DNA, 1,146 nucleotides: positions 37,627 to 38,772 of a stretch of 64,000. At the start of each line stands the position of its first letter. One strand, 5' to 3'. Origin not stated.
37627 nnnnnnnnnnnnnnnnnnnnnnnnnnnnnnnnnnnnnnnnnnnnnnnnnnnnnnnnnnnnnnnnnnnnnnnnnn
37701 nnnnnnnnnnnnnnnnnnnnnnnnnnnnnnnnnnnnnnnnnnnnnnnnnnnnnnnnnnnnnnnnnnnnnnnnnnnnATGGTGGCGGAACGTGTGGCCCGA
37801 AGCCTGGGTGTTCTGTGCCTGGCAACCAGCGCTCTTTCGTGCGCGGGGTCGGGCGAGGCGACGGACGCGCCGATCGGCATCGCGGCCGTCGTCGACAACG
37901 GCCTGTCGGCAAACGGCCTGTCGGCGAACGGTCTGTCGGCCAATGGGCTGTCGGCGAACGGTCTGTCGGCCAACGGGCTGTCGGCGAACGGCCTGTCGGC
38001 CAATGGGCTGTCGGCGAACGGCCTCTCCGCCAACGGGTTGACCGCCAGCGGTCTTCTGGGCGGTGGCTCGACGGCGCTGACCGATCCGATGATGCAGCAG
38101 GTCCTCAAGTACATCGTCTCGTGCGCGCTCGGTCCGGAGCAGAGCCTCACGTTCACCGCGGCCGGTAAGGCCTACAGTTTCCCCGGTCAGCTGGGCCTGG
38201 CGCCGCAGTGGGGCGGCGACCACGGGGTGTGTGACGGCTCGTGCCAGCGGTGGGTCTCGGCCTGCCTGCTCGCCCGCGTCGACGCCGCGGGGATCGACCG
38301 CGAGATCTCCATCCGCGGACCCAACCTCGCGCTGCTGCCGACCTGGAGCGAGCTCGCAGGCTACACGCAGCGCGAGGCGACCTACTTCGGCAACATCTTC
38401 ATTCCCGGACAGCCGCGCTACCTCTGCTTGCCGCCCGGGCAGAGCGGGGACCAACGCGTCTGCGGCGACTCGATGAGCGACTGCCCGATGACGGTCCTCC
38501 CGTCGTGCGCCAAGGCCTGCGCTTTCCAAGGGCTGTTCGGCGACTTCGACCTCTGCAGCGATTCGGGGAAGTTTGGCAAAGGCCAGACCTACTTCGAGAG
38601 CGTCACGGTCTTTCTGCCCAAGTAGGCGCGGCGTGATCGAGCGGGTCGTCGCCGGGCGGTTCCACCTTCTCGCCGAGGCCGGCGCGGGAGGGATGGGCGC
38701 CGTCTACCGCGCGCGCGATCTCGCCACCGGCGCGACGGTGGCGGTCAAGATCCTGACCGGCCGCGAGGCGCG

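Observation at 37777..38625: Lipoprotein with a perfect pentapeptide-repeat array encoded by 15-bp tandem DNA repeats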

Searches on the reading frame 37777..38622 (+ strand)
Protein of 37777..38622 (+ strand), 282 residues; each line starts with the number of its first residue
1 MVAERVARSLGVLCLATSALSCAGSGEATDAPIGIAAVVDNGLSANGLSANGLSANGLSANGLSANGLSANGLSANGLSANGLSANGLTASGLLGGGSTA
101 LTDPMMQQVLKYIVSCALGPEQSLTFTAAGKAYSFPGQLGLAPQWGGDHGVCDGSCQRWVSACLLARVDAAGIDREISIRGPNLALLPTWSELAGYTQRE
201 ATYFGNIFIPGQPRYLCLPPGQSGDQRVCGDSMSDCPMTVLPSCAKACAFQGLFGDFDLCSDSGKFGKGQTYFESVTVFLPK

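Call 4: search_protein_families(library=pfam, proteins=[window:37777-38622:+], max_evalue=10)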
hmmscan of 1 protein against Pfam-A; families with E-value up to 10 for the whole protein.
window:37777-38622:+ (282 aa): 2 families
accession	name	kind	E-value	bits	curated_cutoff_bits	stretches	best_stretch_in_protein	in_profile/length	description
PF01744.25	GLTT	-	2.6e-13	49.7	21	2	42-68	1-27/28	GLTT repeat (6 copies)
PF25296.1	Decapeptide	-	1.1e-05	25.6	45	1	45-97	9-61/74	Decapeptide repeat region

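Call 5: search_protein_families(library=ncbifam, proteins=[window:37777-38622:+], max_evalue=10)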
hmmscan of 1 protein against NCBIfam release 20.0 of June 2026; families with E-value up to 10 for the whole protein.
window:37777-38622:+ (282 aa): 1 family
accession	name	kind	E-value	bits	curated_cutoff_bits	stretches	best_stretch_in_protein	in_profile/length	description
NF033900.0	T4SS_IcmE_DotG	equivalog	2.5e-05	22.6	750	1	42-93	590-641/1008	type IVB secretion system protein DotG/IcmE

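Call 6: search_solved_structures(query=window:37777-38622:+, max_evalue=10)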
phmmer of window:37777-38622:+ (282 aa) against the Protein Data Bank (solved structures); distinct sequences matched with E-value up to 10: 7.
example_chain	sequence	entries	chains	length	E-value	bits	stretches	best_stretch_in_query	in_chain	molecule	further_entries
7muc_AG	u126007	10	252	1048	1.9e-08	36.9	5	37-87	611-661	IcmE protein | IcmE (DotG)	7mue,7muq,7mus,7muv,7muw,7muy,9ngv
9ngw_A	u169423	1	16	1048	1.9e-08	36.9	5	37-87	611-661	IcmE (DotG)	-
4i6m_A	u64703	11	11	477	1.5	10.9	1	32-113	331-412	Actin-related protein 7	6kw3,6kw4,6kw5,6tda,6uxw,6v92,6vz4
3wee_B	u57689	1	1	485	1.6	10.9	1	32-113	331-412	Actin-related protein 7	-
5tgc_A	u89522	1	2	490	1.6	10.8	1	32-113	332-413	Actin-related protein 7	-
9wyv_A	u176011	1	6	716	2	10.5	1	36-62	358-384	Astellifadiene synthase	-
7qlr_A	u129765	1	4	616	8.8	8.4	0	49-103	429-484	CDHS1_22 Putative tail fiber protein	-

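Call 17: predict_structure(alignment_id=A1)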
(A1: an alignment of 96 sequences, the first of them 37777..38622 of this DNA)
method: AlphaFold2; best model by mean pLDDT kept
length: 282 residues; sequences in the alignment: 96
mean_pLDDT: 71.2   pTM: 0.63
mean pLDDT of the five models: 71.2, 69.3, 67.6, 67.2, 64.2
residues with pLDDT >= 90: 112; 70-90: 66; 50-70: 8; < 50: 96
segments of 3 or more residues with pLDDT < 50: 1-4, 9-98
pLDDT, mean of each block of 10 residues (from residue 1): 46 45 35 29 32 35 30 38 41 43 83 93 89 92 83 90 85 81 93 95 90 91 86 86 93 93 94 95 90
secondary structure, 60 per line:
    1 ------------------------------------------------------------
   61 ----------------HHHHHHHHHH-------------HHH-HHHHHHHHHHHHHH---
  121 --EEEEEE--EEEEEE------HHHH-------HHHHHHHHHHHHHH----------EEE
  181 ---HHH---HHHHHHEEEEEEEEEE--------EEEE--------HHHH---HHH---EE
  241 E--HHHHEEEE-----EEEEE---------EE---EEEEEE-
elements in order: H77-86 H104-117 E123-128 E131-136 H143-146 H154-167 E178-180 H190-195 E196-205 E214-217 H226-229 E239-241 H244-247 E248-251 E257-261 E276-281

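Call 23: fold_search(model_id=the predicted structure, library=pdb)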
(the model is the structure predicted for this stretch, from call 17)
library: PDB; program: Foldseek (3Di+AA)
matches with E <= 10: 157; with E <= 0.001: 0
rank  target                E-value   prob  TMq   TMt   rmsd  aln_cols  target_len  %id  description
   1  9evs_F                1.4e+00  0.06  0.07  0.12  16.1        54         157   18  Structure of the flowering plant mitoribosome with P-site tRNA (released 2025-09-03)
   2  4v5z_Ag               2.0e+00  0.06  0.07  0.11  15.1        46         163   20  Structure of a mammalian 80S ribosome obtained by docking homology models of the RNA and proteins into an 8.7 A cryo- (released 2014-07-09)
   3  1rss                  2.2e+00  0.05  0.09  0.17  14.7        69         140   10  RIBOSOMAL PROTEIN S7 FROM THERMUS THERMOPHILUS (released 1998-02-11)
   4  6xj9_B                2.4e+00  0.01  0.08  0.04  14.6       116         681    9  Structure of PfGH50B (released 2020-09-16)
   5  6ha1_g                2.5e+00  0.06  0.06  0.11  14.3        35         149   11  Cryo-EM structure of a 70S Bacillus subtilis ribosome translating the ErmD leader peptide in complex with telithromyci (released 2018-08-29)
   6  6sw9_H                2.5e+00  0.06  0.06  0.07  14.3        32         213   19  IC2A model of cryo-EM structure of a full archaeal ribosomal translation initiation complex devoid of aIF1 in P. abyss (released 2020-02-19)
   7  9e71_BH               2.7e+00  0.06  0.09  0.11  14.4        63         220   21  Cryo-EM structure of the Pyrobaculum calidifontis 70S ribosome (released 2024-11-20)
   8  8vwl_E                2.9e+00  0.08  0.08  0.09   6.0        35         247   14  Crystal structure of Vibrio cholerae NFeoB in the apo form (released 2024-10-30)
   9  7zhg_H                2.9e+00  0.05  0.07  0.09  14.1        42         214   17  High-resolution cryo-EM structure of Pyrococcus abyssi 30S ribosomal subunit bound to mRNA and initiator tRNA anticodo (released 2022-06-29)
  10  8whx_h                2.9e+00  0.03  0.09  0.15  14.1        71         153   13  Cryo- EM structure of Mycobacterium smegmatis 70S ribosome and RafH. (released 2024-02-28)
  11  6zu5_SF0              3.0e+00  0.03  0.06  0.09  15.2        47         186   19  Structure of the Paranosema locustae ribosome in complex with Lso2 (released 2020-11-04)
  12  7nhk_h                3.5e+00  0.05  0.10  0.17  14.0        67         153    9  LsaA, an antibiotic resistance ABCF, in complex with 70S ribosome from Enterococcus faecalis (released 2021-05-05)
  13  5yzw_A                3.5e+00  0.01  0.06  0.09  18.3        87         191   11  Crystal structure of p204 HINb domain (released 2018-12-19)
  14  9fy0_H                3.7e+00  0.03  0.08  0.11  13.4        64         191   14  Cryo-EM structure of Saccharolobus solfataricus 30S initiation complex bound to Ss-aIF2beta leaderless mRNA (released 2025-01-15)
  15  8xbh_A                3.9e+00  0.08  0.08  0.11   5.1        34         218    9  Human GPR34 -Gi complex bound to M1 (released 2023-12-27)
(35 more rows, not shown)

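Call 30: search_solved_structures(query=A1, max_evalue=10)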
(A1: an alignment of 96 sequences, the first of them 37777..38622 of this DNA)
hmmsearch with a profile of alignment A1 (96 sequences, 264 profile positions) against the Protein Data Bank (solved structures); distinct sequences matched with E-value up to 10: 2.
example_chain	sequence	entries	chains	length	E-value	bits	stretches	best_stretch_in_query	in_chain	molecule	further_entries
9ngw_A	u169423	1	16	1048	0.92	11.9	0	18-86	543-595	IcmE (DotG)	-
7muc_AG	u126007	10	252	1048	0.93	11.9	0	18-86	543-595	IcmE protein | IcmE (DotG)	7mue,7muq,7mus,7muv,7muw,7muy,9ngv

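Call 31: search_protein_families(library=padloc, proteins=[window:37777-38622:+], max_evalue=1)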
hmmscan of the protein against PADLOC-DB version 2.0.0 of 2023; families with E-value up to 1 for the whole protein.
window:37777-38622:+ (282 aa): 0 families
